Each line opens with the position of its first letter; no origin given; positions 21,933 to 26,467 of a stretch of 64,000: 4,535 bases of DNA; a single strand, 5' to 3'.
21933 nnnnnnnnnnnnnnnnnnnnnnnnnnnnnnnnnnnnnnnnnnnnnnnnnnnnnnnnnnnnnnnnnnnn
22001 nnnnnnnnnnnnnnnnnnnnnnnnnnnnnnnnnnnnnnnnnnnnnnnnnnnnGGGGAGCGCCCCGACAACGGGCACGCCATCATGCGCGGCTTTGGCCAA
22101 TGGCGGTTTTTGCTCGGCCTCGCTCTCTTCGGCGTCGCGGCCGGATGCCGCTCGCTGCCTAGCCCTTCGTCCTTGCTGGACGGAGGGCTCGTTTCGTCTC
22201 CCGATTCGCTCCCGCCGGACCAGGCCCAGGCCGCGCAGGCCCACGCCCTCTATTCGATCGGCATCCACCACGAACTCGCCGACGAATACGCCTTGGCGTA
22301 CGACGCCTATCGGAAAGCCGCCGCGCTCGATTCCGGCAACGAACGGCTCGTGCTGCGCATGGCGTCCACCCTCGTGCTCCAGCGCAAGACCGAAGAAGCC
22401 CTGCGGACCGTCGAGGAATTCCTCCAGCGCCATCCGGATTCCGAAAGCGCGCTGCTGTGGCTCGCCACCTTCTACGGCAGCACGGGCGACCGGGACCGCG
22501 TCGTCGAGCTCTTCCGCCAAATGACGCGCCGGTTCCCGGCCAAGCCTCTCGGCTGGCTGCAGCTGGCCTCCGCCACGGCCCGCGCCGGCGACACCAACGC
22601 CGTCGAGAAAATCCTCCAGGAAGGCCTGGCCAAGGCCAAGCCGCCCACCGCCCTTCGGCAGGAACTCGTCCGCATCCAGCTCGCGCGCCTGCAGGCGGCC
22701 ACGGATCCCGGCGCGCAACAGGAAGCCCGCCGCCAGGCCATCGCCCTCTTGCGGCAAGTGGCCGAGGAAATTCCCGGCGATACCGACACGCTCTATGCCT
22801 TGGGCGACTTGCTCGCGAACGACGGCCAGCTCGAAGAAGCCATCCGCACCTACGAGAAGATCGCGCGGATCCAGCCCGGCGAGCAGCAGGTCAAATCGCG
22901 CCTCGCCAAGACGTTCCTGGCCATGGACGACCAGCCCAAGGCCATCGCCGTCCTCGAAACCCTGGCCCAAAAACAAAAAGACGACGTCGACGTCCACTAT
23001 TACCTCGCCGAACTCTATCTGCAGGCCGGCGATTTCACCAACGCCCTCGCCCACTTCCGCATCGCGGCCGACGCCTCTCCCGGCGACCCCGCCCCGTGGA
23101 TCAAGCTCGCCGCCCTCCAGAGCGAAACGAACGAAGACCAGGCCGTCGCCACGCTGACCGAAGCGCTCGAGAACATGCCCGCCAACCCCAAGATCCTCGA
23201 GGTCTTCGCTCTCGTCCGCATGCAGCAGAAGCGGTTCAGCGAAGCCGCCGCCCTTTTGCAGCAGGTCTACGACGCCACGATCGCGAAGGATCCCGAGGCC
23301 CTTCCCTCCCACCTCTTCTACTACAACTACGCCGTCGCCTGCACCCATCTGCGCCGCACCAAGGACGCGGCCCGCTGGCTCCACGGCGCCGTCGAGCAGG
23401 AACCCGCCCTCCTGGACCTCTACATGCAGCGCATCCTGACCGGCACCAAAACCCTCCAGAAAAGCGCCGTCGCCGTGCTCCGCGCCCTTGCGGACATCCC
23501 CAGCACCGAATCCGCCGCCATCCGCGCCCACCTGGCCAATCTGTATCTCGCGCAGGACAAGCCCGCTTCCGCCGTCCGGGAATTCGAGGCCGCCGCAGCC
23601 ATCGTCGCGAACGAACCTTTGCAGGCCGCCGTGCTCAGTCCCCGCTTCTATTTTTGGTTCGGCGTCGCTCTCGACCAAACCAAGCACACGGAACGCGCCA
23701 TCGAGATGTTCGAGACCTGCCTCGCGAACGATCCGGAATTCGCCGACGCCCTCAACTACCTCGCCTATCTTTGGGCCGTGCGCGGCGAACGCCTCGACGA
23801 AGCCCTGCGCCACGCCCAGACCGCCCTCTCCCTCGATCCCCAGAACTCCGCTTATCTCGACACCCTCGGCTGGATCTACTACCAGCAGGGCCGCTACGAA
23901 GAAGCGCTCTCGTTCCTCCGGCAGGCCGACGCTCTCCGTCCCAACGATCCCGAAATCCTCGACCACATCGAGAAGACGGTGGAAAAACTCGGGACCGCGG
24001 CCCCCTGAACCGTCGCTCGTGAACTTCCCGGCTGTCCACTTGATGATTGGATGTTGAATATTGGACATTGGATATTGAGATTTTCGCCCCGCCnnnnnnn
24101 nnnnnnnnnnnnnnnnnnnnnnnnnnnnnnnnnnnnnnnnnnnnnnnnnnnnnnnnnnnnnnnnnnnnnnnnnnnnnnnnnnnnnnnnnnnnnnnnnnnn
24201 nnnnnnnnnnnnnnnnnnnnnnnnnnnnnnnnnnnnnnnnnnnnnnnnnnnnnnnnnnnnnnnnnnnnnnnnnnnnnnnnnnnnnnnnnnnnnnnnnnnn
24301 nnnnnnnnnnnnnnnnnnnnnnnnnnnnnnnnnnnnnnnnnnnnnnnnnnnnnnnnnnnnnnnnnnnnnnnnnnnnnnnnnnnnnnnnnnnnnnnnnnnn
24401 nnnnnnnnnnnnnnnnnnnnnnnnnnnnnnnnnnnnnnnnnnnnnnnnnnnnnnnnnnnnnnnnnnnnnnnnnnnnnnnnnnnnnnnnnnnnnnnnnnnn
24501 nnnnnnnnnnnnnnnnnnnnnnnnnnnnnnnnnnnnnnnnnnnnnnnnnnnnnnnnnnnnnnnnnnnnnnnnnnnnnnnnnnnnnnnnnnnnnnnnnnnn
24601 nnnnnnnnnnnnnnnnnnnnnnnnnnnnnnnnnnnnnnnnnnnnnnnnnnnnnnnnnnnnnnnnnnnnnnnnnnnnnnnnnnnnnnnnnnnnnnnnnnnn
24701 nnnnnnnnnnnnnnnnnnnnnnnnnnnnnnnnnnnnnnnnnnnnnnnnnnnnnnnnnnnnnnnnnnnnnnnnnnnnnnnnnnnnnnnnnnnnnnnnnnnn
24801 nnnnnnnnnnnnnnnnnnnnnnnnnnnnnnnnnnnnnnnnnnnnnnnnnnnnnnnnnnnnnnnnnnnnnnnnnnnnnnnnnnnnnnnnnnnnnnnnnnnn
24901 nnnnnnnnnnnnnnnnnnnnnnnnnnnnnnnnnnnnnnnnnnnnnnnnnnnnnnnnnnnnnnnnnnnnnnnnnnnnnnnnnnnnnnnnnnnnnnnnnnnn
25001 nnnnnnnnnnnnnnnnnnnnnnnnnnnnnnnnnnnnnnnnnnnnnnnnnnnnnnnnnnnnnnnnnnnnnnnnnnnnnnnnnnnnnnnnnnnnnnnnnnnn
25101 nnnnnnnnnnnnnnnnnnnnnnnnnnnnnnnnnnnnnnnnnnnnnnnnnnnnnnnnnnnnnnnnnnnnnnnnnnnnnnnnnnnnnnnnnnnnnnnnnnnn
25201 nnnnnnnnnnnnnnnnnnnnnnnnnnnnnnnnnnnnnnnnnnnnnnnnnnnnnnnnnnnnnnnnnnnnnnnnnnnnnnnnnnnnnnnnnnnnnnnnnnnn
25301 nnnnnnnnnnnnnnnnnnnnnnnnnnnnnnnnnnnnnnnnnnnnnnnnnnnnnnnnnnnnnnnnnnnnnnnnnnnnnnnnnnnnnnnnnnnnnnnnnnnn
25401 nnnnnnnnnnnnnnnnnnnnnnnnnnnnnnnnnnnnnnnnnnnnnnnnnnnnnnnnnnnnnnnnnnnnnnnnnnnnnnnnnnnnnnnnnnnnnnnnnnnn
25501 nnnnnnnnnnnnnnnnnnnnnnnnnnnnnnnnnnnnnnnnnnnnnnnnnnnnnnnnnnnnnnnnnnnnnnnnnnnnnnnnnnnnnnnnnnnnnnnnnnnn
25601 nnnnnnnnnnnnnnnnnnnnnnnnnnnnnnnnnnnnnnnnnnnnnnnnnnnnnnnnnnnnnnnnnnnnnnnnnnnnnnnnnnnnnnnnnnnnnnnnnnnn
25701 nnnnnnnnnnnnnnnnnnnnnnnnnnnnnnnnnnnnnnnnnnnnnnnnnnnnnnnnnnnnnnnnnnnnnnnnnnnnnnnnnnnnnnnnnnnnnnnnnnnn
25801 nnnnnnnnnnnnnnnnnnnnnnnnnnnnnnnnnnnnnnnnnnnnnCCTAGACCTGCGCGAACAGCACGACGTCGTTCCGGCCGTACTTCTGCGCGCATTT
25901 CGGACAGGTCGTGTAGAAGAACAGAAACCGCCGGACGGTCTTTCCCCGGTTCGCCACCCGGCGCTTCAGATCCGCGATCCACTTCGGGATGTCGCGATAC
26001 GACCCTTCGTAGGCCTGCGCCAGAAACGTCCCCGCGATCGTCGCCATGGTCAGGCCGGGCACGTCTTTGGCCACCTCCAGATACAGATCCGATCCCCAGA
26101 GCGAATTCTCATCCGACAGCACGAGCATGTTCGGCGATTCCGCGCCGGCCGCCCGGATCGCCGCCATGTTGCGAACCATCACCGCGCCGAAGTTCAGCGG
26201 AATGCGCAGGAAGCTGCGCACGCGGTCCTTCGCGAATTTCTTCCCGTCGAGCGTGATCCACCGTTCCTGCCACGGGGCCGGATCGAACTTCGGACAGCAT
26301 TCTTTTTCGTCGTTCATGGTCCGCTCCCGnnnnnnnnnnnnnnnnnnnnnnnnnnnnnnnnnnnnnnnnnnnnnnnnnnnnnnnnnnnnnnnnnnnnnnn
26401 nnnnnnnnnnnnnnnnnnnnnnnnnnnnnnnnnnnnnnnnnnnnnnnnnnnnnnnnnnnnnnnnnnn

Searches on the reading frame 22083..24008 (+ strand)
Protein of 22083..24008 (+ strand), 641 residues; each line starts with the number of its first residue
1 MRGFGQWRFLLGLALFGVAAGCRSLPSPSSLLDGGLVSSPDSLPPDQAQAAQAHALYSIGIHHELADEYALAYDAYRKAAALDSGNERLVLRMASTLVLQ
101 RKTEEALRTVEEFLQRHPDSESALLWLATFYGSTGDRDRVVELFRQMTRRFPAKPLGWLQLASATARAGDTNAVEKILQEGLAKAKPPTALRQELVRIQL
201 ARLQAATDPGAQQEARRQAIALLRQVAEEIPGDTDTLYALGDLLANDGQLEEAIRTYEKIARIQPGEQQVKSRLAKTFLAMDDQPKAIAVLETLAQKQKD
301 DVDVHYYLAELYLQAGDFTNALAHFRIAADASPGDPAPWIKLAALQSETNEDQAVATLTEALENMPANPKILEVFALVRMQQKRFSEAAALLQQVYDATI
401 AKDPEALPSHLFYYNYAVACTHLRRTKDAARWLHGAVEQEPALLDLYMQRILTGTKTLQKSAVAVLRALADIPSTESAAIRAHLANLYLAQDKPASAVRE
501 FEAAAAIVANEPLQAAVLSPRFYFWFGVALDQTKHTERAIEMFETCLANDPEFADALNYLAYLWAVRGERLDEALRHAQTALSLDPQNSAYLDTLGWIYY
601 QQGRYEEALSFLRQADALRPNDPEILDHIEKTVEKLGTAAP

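Call 7: search_protein_families(library=pfam, proteins=[window:22083-24008:+], max_evalue=0.01)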
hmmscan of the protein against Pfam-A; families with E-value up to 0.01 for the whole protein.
window:22083-24008:+ (641 aa): 40 families (the best 25 are shown)
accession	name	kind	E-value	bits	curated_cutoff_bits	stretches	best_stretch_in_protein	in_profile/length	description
PF14559.12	TPR_19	-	6.5e-43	145.4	25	8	569-625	5-61/68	Tetratricopeptide repeat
PF13428.12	TPR_14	-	4.5e-38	126.2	23.5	5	303-345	2-44/44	Tetratricopeptide repeat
PF07719.23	TPR_2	-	7e-35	116.7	27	3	591-621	3-33/34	Tetratricopeptide repeat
PF13432.12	TPR_16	-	8.8e-34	116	32.7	5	274-336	3-65/65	Tetratricopeptide repeat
PF13431.12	TPR_17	-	4.8e-27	92.4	24.4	1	578-609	2-33/34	Tetratricopeptide repeat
PF13181.12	TPR_8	-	2.2e-25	87.1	25.7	3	594-622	6-34/34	Tetratricopeptide repeat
PF23914.1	TPR_CcmH_CycH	-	1.2e-23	84.1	42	4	205-331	22-150/158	Cytochrome c-type biogenesis protein H TPR domain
PF00515.34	TPR_1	-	3.4e-23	80.9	27.8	2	595-621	7-33/34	Tetratricopeptide repeat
PF13174.12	TPR_6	-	3.9e-21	74.6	26.3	0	235-265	1-31/33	Tetratricopeptide repeat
PF12895.13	ANAPC3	-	1.4e-18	67.4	27.2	1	570-623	4-56/82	Anaphase-promoting complex, cyclosome, subunit 3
PF13176.12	TPR_7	-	7e-18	63.6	27.9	1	595-623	5-35/36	Tetratricopeptide repeat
PF13424.12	TPR_12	-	1.7e-15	57.4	30.1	1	569-615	17-71/77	Tetratricopeptide repeat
PF13414.12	TPR_11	-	3.7e-15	55.8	26.8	1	598-626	3-31/42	TPR repeat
PF14561.12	TPR_20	-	3.1e-10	40.7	25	1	214-285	2-75/90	Tetratricopeptide repeat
PF25064.1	ARM_TT21_5th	-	3.7e-10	40.6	27.8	0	566-617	12-63/117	TT21 fifth ARM repeats domain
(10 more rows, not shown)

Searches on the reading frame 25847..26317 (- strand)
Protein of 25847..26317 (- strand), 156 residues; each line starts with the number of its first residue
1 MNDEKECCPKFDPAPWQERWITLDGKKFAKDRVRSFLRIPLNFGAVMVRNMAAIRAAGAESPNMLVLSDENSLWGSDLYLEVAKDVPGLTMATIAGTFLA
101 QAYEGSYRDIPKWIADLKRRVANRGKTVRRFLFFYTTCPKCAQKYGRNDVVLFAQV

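Call 32: search_protein_families(library=pfam, proteins=[window:25847-26317:-], max_evalue=0.0001)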
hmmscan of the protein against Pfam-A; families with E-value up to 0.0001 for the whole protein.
window:25847-26317:- (156 aa): 1 family
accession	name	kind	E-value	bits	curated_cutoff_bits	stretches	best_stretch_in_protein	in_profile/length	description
PF20603.3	Bact_hydrolase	-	1.3e-55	188.2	27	1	3-156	6-160/160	Bacterial hydrolase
